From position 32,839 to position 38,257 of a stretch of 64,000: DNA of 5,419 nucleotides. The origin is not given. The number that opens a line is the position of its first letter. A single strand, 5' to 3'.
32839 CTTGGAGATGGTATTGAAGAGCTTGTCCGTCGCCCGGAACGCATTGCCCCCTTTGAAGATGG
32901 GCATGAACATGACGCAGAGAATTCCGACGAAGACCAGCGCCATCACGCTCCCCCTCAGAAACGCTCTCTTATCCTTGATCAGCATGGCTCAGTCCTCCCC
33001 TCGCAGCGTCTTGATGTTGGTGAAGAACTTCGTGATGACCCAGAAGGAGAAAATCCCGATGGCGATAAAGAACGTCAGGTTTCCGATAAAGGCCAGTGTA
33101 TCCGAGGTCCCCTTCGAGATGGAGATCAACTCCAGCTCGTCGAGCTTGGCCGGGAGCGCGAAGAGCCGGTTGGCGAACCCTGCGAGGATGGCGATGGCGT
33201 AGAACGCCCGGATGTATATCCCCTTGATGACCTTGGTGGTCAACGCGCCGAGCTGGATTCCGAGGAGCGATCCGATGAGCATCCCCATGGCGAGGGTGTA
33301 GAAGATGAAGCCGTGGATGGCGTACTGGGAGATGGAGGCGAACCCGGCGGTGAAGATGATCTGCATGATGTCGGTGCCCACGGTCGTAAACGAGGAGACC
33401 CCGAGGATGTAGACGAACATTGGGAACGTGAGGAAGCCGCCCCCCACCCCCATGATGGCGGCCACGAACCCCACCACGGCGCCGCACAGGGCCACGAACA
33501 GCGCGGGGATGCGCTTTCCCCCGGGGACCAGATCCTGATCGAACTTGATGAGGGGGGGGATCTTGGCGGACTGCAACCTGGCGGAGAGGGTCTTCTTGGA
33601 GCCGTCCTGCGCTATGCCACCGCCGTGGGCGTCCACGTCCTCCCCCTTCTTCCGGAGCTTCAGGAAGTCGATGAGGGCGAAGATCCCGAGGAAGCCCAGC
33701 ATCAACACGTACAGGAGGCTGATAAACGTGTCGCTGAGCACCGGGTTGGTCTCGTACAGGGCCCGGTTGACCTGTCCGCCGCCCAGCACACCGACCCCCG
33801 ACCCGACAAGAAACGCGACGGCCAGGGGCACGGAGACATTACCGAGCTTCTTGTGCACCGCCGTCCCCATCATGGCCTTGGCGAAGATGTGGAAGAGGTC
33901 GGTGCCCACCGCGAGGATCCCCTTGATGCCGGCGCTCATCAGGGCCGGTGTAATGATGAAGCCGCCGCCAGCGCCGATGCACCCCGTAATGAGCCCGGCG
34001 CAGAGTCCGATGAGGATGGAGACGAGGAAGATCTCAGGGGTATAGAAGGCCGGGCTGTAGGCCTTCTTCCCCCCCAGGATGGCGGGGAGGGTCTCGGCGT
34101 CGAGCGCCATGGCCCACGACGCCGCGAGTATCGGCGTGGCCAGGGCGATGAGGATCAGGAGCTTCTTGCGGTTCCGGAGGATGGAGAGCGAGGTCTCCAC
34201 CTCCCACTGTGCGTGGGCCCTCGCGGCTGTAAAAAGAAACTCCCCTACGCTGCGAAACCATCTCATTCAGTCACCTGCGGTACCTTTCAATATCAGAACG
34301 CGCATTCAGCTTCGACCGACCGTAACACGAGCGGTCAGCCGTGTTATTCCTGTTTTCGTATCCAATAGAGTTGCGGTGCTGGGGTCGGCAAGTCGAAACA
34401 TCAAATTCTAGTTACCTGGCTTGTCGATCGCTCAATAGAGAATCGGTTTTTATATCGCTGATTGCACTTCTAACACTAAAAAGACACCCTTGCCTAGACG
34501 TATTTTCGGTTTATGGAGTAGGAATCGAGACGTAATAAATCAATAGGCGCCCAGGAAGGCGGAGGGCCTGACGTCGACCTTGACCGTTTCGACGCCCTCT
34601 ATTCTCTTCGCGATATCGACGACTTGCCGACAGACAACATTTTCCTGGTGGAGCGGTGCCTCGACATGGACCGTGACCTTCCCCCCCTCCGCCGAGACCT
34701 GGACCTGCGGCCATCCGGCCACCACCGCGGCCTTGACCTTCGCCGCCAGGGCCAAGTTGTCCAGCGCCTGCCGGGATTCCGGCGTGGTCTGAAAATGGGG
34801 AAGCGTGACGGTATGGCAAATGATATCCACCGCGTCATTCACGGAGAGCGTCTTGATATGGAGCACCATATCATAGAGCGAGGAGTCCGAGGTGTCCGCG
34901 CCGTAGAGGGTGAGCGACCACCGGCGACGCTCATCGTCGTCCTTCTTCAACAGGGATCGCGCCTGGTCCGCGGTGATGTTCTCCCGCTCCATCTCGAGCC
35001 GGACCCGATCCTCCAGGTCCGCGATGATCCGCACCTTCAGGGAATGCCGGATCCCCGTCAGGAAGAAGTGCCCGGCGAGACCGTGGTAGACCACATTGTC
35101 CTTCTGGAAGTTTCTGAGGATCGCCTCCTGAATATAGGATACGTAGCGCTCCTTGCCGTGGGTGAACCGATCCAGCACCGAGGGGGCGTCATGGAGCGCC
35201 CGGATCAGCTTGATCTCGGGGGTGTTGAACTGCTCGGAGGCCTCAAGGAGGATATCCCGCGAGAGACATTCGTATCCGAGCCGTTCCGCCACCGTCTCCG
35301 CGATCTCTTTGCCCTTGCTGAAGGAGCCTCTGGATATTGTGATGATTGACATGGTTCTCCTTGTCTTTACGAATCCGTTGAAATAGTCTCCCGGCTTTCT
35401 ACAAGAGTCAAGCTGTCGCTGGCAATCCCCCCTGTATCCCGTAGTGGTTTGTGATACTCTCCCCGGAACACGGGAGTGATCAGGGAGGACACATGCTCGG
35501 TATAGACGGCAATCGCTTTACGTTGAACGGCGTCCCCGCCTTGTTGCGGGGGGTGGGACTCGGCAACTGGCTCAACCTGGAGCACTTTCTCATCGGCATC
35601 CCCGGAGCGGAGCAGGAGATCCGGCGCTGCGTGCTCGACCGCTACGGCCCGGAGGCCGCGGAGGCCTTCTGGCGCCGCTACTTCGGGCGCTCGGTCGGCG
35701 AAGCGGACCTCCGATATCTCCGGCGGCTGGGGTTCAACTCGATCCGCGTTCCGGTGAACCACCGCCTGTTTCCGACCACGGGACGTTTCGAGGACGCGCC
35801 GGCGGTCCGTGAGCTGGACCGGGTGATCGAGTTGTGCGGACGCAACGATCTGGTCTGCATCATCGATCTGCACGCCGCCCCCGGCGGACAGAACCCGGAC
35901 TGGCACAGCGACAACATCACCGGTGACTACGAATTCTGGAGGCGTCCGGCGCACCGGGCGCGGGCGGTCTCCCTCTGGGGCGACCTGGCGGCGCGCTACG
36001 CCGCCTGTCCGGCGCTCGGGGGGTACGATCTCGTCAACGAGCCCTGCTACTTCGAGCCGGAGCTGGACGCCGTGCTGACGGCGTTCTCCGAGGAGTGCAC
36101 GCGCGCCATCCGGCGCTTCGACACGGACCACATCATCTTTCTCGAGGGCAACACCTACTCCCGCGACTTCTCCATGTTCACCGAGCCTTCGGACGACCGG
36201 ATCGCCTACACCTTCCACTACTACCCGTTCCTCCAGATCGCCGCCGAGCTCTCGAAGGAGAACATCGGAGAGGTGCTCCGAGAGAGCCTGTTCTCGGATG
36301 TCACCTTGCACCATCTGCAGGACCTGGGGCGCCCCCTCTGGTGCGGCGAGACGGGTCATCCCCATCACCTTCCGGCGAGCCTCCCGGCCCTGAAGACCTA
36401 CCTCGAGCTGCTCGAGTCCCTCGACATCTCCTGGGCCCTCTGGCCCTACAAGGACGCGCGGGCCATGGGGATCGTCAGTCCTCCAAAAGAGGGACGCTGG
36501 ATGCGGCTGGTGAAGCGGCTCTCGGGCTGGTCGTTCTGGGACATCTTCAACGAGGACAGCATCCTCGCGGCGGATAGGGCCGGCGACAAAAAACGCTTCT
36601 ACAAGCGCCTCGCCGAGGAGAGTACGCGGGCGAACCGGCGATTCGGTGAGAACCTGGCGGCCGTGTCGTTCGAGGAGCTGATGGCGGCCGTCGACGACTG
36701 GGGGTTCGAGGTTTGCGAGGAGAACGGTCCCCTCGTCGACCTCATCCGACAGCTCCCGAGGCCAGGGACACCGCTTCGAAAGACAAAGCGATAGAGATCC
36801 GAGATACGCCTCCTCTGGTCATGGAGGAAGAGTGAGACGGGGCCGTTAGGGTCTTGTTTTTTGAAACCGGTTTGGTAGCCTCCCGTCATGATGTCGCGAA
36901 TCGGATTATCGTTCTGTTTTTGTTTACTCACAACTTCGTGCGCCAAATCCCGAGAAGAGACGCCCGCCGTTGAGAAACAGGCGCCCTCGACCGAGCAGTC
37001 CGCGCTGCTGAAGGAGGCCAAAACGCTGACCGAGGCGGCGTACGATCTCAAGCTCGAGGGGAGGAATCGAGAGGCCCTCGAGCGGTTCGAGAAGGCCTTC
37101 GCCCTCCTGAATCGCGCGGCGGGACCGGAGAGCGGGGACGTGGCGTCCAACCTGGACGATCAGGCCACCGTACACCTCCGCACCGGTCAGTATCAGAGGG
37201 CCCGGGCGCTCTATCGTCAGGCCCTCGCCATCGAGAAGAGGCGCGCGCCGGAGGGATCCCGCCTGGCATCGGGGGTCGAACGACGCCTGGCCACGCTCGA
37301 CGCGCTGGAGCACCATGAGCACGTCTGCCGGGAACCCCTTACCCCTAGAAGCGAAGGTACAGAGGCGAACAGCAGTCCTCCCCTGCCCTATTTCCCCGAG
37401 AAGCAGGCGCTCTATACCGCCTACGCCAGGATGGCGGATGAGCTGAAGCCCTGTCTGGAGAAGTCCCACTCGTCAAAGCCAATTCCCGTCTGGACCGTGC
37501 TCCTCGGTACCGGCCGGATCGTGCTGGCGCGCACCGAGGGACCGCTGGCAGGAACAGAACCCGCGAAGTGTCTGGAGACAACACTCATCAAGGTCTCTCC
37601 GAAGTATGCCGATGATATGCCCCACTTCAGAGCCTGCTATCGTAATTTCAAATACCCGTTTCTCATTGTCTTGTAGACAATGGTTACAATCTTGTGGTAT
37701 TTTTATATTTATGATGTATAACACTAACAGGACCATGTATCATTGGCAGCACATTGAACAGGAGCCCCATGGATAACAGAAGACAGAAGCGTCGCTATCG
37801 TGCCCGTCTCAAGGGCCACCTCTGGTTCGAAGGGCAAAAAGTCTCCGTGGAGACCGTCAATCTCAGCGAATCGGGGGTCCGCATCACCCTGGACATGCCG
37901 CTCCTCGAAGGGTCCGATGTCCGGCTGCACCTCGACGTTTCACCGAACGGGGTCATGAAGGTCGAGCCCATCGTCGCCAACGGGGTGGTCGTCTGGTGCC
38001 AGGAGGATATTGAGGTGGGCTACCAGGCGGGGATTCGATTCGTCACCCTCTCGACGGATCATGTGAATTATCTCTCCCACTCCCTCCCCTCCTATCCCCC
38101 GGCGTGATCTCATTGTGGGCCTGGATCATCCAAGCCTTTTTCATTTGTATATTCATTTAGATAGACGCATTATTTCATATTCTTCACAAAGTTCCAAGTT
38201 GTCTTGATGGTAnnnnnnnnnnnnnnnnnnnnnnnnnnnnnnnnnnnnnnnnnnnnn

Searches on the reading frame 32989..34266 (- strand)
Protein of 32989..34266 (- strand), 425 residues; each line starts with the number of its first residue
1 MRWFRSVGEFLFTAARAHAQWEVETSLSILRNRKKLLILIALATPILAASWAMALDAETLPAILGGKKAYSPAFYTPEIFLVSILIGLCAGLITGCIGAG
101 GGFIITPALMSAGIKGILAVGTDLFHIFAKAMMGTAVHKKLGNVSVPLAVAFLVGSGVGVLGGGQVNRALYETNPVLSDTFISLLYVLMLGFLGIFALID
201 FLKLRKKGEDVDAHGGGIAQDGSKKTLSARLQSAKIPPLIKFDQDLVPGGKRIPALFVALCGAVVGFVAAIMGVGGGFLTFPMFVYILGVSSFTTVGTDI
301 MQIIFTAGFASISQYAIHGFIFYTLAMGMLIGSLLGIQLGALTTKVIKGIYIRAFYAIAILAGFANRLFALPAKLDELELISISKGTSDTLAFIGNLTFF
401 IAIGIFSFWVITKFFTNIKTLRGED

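Call 51: search_protein_families(library=pfam, proteins=[window:32989-34266:-], max_evalue=0.001)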
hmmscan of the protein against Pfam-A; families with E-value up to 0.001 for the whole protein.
window:32989-34266:- (425 aa): 1 family
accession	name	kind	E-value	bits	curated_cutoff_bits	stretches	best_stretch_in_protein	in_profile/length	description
PF01925.25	TauE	-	3.3e-36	125.6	32.6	1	84-362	2-232/237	Sulfite exporter TauE/SafE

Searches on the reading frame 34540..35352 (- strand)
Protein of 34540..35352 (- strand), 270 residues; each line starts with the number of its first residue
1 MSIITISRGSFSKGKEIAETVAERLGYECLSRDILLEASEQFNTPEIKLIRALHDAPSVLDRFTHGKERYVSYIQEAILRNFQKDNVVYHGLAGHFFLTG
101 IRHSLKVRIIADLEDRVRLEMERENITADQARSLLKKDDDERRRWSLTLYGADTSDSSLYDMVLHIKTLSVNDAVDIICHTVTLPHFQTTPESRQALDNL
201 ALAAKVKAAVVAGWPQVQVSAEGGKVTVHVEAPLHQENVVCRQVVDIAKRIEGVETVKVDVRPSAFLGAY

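Call 3: search_protein_families(library=pfam, proteins=[window:34540-35352:-], max_evalue=0.1)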
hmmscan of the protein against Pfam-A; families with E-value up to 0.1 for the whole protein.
window:34540-35352:- (270 aa): 3 families
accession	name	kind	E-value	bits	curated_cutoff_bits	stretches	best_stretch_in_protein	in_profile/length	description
PF13189.12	Cytidylate_kin2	-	1e-43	150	28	1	3-166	1-174/176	Cytidylate kinase-like family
PF21197.3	PgaA_barrel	-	0.02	14.5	27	0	119-157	122-160/294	PgaA membrane beta barrel domain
PF19803.4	DUF6286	-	0.036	15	35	0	192-248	30-88/108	Family of unknown function (DUF6286)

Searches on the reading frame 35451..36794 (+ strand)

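Call 3: search_protein_families(library=pfam, proteins=[window:35451-36794:+], max_evalue=0.1)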
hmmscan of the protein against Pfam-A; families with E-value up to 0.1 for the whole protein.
window:35451-36794:+ (447 aa): 1 family
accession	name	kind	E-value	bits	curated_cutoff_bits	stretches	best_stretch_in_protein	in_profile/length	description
PF00150.24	Cellulase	-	5.9e-28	98.6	23.5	1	83-335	23-270/272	Cellulase (glycosyl hydrolase family 5)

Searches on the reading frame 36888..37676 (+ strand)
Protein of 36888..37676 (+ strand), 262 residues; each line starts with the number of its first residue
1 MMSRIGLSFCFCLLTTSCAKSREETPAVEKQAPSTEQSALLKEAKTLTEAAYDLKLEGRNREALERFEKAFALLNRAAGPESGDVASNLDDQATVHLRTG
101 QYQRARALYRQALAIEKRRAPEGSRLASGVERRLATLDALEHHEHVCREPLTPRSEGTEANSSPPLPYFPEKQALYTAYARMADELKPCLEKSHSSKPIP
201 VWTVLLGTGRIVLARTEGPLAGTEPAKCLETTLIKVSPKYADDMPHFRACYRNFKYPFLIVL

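Call 3: search_protein_families(library=pfam, proteins=[window:36888-37676:+], max_evalue=0.1)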
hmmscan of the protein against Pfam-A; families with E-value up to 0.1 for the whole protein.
window:36888-37676:+ (262 aa): 12 families
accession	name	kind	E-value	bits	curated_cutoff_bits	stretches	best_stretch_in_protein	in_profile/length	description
PF13424.12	TPR_12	-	5.4e-12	46.2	30.1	1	44-115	3-74/77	Tetratricopeptide repeat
PF13374.12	TPR_10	-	1.1e-05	25.7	27.5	1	93-115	9-31/42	Tetratricopeptide repeat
PF07719.23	TPR_2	-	1.7e-05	25.1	27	1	91-117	6-32/34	Tetratricopeptide repeat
PF24885.1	TPR_NPHP3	-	0.00026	20.9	100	1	59-117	114-172/239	Nephrocystin-3 TPR domain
PF14559.12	TPR_19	-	0.0015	19.3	25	1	57-122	4-60/68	Tetratricopeptide repeat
PF13176.12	TPR_7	-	0.0015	18.9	27.9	1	93-119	6-32/36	Tetratricopeptide repeat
PF13428.12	TPR_14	-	0.004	18.1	23.5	1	91-116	6-31/44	Tetratricopeptide repeat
PF13432.12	TPR_16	-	0.022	15.7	32.7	1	91-114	2-25/65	Tetratricopeptide repeat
PF13181.12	TPR_8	-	0.025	15.2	25.7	0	93-116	8-31/34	Tetratricopeptide repeat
PF13414.12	TPR_11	-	0.032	14.4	26.8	0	99-116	7-24/42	TPR repeat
PF00515.34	TPR_1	-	0.038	14.3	27.8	0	93-116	8-31/34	Tetratricopeptide repeat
PF04212.24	MIT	-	0.042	14.4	30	0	89-113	7-31/66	MIT (microtubule interacting and transport) domain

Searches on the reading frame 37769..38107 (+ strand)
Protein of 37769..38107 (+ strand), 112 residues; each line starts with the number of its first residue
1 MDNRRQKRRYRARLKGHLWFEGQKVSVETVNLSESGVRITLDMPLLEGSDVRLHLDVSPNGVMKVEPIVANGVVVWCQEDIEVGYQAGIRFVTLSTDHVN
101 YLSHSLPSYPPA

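Call 3: search_protein_families(library=pfam, proteins=[window:37769-38107:+], max_evalue=0.1)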
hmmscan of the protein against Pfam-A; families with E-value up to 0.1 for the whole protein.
window:37769-38107:+ (112 aa): 1 family
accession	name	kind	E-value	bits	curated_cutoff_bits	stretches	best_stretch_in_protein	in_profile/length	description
PF07238.19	PilZ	-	2.1e-13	50.9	22.5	1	3-102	1-96/102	PilZ domain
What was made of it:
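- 37769..38107 (+): Convergent stand-alone PilZ gene (112 aa) with canonical RRxxxR and NxSxxG motifs. Pfam PilZ E=2e-13 (call 3).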

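Call 4: search_protein_families(library=padloc, proteins=[window:37769-38107:+], max_evalue=0.1)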
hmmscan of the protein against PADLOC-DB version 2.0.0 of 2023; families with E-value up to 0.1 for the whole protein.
window:37769-38107:+ (112 aa): 0 families
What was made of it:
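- The PilZ proteins hit nothing in PADLOC (call 4).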

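Call 5: search_protein_families(library=ncbifam, proteins=[window:37769-38107:+], max_evalue=0.1)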
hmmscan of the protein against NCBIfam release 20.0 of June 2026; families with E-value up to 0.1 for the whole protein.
window:37769-38107:+ (112 aa): 1 family
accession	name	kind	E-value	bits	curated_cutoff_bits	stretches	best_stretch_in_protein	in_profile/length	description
TIGR02266.1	gmx_TIGR02266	paralog_domain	1.7e-06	28.1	68.7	1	21-99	11-88/96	TIGR02266 family protein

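Call 34: find_homologous_proteins(query=window:37769-38107:+)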
Query window:37769-38107:+ (112 aa): 3 proteins with E <= 0.001 among 4 candidates.
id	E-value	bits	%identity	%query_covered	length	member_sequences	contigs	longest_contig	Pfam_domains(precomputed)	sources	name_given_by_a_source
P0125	5.1e-69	247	100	100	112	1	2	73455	PF07238.20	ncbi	-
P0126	5.1e-42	160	67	100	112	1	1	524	PF07238.20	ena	-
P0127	4.3e-19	87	50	85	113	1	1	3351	PF07238.20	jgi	jgi:hypothetical protein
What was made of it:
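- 37769..38107 (+): Only 3 clusters were found in the word-indexed search of 5.8e9 proteins (call 34).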
